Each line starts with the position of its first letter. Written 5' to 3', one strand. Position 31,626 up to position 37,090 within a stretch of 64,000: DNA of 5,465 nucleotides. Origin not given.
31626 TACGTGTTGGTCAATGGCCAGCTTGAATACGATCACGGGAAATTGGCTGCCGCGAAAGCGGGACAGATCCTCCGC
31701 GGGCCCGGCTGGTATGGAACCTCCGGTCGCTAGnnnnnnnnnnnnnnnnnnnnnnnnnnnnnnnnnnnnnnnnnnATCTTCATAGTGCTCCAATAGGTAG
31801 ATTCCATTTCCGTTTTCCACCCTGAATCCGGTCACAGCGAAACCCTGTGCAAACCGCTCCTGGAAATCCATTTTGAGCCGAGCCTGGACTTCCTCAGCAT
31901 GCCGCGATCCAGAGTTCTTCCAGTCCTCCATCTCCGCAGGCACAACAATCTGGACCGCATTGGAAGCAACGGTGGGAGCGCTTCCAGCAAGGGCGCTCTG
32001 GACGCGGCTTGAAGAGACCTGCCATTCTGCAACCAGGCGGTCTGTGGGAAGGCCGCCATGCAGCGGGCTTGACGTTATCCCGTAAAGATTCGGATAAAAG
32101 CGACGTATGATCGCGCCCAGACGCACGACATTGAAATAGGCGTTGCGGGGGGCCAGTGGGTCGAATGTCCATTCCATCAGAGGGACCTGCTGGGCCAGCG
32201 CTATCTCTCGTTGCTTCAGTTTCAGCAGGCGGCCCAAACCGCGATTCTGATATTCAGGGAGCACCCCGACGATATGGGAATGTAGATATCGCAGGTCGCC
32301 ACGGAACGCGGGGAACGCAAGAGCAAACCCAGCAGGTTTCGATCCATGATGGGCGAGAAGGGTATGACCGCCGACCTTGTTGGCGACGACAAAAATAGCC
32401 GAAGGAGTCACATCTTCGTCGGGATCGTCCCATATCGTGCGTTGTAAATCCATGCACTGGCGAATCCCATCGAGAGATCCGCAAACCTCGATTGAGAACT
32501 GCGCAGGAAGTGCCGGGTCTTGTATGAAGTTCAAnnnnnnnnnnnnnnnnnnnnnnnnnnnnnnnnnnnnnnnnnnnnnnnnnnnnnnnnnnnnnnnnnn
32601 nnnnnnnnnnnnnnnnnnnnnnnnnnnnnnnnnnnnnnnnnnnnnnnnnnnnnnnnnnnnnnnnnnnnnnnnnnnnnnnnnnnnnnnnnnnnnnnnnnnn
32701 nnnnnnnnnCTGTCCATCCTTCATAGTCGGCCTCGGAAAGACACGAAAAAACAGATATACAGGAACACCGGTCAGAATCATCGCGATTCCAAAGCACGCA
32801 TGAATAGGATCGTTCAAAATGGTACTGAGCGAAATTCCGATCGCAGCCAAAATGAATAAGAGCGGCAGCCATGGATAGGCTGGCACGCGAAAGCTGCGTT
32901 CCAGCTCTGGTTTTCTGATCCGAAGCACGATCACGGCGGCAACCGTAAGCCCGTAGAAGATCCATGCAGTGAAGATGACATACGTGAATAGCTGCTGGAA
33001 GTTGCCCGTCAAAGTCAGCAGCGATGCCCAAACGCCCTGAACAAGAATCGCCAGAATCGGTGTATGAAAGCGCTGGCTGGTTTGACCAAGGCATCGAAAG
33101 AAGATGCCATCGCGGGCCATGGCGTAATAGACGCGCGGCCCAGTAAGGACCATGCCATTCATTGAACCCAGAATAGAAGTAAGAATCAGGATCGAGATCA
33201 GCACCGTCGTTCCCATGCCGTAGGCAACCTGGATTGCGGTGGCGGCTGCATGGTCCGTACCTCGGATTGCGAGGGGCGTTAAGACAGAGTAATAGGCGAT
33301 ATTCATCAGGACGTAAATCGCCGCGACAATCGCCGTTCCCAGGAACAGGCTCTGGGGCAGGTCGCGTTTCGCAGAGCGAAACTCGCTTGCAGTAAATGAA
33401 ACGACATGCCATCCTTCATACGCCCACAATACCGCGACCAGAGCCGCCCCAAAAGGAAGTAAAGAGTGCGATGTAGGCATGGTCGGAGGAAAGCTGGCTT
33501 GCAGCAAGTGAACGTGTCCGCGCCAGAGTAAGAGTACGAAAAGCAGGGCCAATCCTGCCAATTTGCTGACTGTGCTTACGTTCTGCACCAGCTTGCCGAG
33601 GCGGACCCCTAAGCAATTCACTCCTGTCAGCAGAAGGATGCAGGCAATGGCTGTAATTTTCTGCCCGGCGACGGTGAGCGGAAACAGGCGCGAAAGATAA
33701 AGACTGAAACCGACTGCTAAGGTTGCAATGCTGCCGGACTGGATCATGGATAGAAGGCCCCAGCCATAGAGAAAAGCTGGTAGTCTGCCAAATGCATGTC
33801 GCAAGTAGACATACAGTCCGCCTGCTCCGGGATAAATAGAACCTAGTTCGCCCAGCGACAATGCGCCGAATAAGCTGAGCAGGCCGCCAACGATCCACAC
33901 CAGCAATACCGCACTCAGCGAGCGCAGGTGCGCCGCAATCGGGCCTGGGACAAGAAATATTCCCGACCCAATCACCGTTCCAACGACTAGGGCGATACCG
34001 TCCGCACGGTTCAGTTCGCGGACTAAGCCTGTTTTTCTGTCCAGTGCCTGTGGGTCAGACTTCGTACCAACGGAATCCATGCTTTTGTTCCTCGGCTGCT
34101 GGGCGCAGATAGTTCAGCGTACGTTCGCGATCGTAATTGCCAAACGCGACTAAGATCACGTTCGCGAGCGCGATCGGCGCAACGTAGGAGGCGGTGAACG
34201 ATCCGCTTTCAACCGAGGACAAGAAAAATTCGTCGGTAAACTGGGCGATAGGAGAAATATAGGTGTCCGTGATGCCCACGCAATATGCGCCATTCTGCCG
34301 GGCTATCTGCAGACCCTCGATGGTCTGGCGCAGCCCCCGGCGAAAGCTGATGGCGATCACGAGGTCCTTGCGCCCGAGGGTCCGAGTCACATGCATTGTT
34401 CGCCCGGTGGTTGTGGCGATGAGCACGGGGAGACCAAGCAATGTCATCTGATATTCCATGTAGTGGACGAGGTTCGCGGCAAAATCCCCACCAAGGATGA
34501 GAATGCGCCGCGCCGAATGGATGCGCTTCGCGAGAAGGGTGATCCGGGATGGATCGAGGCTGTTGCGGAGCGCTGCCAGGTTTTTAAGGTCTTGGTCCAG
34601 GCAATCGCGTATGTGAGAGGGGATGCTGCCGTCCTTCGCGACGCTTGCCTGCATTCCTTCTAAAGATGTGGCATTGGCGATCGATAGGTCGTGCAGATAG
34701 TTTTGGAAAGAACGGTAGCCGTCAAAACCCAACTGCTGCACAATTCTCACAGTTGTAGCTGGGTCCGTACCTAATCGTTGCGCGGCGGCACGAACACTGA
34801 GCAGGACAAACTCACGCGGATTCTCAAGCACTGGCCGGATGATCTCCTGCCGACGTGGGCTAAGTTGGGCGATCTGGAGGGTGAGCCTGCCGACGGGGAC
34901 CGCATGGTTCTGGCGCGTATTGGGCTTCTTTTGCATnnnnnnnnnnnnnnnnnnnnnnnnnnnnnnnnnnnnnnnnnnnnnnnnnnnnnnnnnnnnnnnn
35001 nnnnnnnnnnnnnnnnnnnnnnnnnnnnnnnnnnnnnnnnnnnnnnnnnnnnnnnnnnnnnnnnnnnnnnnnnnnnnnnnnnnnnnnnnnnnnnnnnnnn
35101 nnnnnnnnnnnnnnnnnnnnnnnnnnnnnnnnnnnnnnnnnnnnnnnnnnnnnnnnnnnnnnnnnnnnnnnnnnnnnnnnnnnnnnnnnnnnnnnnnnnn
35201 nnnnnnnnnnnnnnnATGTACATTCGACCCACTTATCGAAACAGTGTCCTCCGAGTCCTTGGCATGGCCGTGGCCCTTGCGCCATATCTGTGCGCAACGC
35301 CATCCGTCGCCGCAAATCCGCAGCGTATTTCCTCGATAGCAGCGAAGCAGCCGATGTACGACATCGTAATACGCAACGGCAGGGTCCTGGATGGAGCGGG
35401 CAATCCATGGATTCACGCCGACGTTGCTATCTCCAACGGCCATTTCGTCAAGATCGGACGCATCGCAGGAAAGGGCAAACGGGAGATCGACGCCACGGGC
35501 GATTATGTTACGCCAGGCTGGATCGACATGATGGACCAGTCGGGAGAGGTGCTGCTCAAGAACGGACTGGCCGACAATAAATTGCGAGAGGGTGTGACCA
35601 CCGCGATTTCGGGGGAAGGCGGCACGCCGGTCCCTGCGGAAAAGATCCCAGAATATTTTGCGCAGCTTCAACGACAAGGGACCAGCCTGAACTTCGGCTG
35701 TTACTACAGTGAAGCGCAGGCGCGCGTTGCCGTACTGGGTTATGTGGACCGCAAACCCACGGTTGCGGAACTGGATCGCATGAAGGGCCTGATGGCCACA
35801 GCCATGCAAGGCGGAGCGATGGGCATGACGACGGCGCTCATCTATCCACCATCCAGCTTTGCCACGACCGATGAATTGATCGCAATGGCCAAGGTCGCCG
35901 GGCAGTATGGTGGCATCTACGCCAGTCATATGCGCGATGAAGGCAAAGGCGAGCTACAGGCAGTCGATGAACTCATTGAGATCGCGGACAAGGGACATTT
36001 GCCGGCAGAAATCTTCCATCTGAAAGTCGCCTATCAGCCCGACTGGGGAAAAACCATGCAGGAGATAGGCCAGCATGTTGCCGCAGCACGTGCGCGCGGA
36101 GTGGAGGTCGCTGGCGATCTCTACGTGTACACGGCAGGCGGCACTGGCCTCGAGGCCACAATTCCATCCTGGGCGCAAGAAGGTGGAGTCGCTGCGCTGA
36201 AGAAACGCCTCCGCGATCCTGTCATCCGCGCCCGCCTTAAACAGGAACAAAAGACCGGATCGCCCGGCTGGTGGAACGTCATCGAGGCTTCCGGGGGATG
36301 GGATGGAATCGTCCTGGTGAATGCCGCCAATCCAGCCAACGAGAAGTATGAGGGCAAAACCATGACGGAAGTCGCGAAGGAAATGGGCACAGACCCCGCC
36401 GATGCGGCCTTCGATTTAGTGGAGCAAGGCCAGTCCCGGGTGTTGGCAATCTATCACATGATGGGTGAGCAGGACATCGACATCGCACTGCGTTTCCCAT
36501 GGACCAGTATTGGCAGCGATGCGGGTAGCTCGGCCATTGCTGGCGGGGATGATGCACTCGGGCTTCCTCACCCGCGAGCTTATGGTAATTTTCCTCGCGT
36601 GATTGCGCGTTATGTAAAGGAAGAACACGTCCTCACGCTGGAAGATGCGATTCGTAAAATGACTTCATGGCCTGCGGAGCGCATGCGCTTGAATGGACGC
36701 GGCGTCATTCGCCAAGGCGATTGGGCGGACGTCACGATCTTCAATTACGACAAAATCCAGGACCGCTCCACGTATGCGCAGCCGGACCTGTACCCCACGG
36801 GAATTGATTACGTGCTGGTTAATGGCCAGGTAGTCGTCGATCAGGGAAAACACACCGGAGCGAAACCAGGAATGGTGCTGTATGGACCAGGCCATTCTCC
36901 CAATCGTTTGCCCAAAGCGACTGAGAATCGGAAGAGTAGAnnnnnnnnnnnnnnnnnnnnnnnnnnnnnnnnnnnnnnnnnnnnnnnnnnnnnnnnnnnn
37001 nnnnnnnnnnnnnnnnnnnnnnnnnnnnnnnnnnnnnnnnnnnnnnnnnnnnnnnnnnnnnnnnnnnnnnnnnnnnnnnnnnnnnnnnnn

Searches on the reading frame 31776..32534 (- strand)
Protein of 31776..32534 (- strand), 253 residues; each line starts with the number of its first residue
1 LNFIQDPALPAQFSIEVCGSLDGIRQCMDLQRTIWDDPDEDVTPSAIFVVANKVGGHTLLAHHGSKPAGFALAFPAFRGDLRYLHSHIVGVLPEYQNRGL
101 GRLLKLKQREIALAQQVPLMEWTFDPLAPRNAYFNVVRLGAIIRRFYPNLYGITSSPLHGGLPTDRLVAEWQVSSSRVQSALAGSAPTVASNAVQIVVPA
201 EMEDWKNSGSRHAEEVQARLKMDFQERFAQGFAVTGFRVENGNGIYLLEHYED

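Call 11: search_protein_families(library=pfam, proteins=[window:31776-32534:-], max_evalue=0.001)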
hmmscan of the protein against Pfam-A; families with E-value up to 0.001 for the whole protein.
window:31776-32534:- (253 aa): 2 families
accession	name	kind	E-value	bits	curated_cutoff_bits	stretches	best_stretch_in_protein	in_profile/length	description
PF00583.31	Acetyltransf_1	-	2.2e-05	25.2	20.7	1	30-119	7-95/116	Acetyltransferase (GNAT) family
PF13508.13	Acetyltransf_7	-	0.00028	21.6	27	1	56-104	3-49/84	Acetyltransferase (GNAT) domain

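Call 70: search_protein_families(library=ncbifam, proteins=[window:31776-32534:-], max_evalue=1e-10)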
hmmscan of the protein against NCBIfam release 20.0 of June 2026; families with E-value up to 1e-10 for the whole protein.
window:31776-32534:- (253 aa): 0 families

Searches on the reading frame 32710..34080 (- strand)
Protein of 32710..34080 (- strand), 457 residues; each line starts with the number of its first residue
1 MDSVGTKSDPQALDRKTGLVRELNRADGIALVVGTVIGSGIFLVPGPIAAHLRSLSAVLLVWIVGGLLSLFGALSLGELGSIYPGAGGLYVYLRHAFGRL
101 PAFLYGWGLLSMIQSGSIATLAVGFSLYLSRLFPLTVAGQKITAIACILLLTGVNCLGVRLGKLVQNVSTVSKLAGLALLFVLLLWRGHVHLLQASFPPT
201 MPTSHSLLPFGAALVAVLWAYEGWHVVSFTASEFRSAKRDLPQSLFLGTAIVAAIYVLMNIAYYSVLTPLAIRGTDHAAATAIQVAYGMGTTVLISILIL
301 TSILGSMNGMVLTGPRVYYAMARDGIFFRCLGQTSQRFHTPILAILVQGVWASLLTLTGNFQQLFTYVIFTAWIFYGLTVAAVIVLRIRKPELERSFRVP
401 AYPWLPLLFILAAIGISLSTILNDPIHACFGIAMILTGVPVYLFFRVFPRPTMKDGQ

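Call 11: search_protein_families(library=pfam, proteins=[window:32710-34080:-], max_evalue=0.001)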
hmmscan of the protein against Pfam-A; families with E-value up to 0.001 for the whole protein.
window:32710-34080:- (457 aa): 2 families
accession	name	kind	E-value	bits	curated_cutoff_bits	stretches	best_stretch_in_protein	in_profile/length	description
PF13520.12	AA_permease_2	-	4.9e-52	177.7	27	1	29-416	7-403/427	Amino acid permease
PF00324.27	AA_permease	-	3.4e-25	89.1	24.6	1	32-419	6-419/470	Amino acid permease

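Call 70: search_protein_families(library=ncbifam, proteins=[window:32710-34080:-], max_evalue=1e-10)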
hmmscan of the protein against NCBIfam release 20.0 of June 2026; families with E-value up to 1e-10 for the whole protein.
window:32710-34080:- (457 aa): 13 families
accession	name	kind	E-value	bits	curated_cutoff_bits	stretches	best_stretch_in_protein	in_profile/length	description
TIGR00911.1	2A0308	subfamily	6.2e-79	265.8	701.8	1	16-447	41-474/505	L-type amino acid transporter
TIGR00909.1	2A0306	subfamily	7.1e-63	213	556.8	1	19-445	1-429/429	amino acid transporter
NF053761.1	BrChAATpBcaP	equivalog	5.1e-47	160.9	690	1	15-445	16-451/460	branched-chain amino acid transporter BcaP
NF008466.1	PRK11357.1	equivalog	1.1e-38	133.4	800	1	20-446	7-436/446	fructoselysine/psicoselysine transporter FrlA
TIGR00908.1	2A0305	equivalog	8.3e-32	110.6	381.75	1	55-428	40-413/442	ethanolamine permease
TIGR00906.1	2A0303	subfamily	1.5e-31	109.5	681.7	1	17-389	27-429/602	cationic amino acid transport permease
NF008245.0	PRK11021.1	equivalog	1.3e-29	103.5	284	1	18-357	3-332/419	L-methionine/branched-chain amino acid transporter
TIGR00905.1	2A0302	subfamily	1.4e-28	99.9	409.05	1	27-356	13-346/473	basic amino acid/polyamine antiporter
TIGR03810.1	arg_ornith_anti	equivalog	2.7e-22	79.1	591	1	29-374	9-363/468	arginine-ornithine antiporter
NF007929.0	PRK10644.1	equivalog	6.6e-20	71.2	574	1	30-359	17-341/445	arginine/agmatine antiporter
NF007938.0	PRK10655.1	equivalog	9e-16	58.1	409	1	31-388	16-375/438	putrescine-ornithine antiporter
NF053662.1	Glu_GABA_anti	equivalog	2.8e-12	46.4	640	1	55-414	29-403/468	glutamate/gamma-aminobutyrate antiporter GadC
TIGR04299.1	antiport_PotE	equivalog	3.9e-11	42.8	560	1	35-389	18-374/430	putrescine-ornithine antiporter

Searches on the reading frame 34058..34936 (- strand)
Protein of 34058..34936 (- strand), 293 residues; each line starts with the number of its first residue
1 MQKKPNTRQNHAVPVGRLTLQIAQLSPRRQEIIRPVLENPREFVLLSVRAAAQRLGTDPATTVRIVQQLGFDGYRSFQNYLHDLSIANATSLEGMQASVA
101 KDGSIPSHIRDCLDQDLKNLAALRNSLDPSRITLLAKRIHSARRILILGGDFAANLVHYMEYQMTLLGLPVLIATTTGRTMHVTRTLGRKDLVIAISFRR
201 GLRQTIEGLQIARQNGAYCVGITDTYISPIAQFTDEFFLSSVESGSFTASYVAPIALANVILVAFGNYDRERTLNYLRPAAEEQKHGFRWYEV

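Call 11: search_protein_families(library=pfam, proteins=[window:34058-34936:-], max_evalue=0.001)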
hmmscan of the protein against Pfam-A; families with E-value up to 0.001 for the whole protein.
window:34058-34936:- (293 aa): 2 families
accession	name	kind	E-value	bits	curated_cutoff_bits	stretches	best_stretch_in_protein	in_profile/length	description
PF01380.27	SIS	-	4.1e-15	56.2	25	1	139-263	2-130/131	SIS domain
PF01418.23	HTH_6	-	7.1e-06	26.4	28.3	1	24-82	13-71/77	Helix-turn-helix domain, rpiR family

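Call 70: search_protein_families(library=ncbifam, proteins=[window:34058-34936:-], max_evalue=1e-10)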
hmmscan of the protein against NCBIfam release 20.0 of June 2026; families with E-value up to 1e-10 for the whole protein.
window:34058-34936:- (293 aa): 4 families
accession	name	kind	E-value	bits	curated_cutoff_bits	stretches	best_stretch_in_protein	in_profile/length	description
NF008458.0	PRK11337.1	equivalog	9.5e-17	60.9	378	1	15-244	17-243/293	MurR/RpiR family transcriptional regulator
NF040776.2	AlsR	equivalog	1e-13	50.9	400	1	28-244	18-231/279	transcriptional repressor AlsR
NF008451.0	PRK11302.1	subfamily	8.1e-12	45.2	296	1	20-233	9-218/286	transcriptional regulator HexR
NF010701.0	PRK14101.1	equivalog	1.3e-11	43.4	920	1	23-232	352-557/638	bifunctional transcriptional regulator/glucokinase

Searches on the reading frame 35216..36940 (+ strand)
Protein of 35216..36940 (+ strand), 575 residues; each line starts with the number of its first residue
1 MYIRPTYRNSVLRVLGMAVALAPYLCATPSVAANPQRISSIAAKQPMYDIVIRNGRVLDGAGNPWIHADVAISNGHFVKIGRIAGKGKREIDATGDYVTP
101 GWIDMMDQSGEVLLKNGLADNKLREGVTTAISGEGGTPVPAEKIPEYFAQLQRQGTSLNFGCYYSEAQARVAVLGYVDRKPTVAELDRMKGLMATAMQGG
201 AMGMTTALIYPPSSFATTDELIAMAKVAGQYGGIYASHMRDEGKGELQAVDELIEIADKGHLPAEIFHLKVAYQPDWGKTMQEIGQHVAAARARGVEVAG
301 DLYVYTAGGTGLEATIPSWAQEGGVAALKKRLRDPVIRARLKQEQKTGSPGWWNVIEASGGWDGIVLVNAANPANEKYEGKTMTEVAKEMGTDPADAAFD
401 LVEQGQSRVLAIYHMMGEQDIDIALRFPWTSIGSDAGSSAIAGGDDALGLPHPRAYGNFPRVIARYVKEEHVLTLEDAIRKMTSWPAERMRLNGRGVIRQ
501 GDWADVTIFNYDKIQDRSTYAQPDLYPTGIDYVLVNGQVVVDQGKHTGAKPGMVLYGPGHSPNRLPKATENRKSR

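Call 11: search_protein_families(library=pfam, proteins=[window:35216-36940:+], max_evalue=0.001)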
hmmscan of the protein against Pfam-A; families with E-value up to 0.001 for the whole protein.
window:35216-36940:+ (575 aa): 2 families
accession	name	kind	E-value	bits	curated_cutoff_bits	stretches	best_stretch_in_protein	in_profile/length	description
PF07969.17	Amidohydro_3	-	1.5e-20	74.6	29.7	1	442-541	370-472/472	Amidohydrolase family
PF01979.26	Amidohydro_1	-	2e-07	31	25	0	465-540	275-345/345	Amidohydrolase family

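Call 70: search_protein_families(library=ncbifam, proteins=[window:35216-36940:+], max_evalue=1e-10)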
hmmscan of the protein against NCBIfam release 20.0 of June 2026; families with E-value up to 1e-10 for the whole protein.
window:35216-36940:+ (575 aa): 4 families
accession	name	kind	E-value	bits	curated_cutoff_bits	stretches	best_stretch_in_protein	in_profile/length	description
NF006560.0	PRK09061.1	subfamily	3.8e-58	197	340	2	36-326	14-315/517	amidohydrolase family protein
NF006689.0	PRK09237.1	equivalog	7.3e-16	57.7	371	0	47-107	2-64/383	amidohydrolase/deacetylase family metallohydrolase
TIGR03583.1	EF_0837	hypoth_equivalog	2.7e-12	46.4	432.15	0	48-156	1-105/365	amidohydrolase/deacetylase family metallohydrolase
NF009060.0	PRK12394.1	equivalog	7.1e-11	41.5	442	0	48-106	3-62/381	metallo-dependent hydrolase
